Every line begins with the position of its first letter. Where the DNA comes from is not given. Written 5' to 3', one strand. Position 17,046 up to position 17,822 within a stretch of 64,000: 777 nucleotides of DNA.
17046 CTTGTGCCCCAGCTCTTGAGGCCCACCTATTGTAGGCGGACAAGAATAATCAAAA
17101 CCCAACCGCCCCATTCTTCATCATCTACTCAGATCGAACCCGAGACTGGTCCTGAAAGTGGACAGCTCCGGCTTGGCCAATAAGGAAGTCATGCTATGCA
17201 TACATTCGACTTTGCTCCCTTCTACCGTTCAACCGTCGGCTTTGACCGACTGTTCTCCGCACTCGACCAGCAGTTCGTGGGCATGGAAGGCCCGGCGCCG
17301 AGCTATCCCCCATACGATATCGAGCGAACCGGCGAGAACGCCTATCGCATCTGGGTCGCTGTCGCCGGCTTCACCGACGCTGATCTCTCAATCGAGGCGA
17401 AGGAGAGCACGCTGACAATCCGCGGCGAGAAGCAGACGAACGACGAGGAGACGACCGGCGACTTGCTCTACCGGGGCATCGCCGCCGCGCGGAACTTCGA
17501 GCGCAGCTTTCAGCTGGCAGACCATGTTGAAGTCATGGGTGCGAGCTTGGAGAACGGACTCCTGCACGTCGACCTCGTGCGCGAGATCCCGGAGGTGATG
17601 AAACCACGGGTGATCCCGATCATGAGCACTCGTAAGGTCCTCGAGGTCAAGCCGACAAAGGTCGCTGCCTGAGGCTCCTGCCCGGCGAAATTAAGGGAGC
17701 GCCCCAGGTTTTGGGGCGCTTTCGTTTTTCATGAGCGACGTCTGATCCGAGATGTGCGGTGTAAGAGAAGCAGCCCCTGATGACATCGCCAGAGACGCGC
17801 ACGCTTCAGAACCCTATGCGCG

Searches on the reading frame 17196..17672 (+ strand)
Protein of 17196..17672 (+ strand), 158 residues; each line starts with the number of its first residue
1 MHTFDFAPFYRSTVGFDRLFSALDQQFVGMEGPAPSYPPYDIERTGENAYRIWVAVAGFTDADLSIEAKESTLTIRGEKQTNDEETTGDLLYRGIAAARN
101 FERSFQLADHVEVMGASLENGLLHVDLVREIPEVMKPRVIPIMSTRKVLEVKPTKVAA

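Call 60: search_protein_families(library=pfam, proteins=[window:17196-17672:+], max_evalue=0.001)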
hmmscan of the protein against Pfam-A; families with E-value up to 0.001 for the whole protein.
window:17196-17672:+ (158 aa): 1 family
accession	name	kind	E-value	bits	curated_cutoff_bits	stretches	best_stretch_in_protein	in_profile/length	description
PF00011.27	HSP20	-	5.1e-15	55.9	20.8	1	45-142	4-101/102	Hsp20/alpha crystallin family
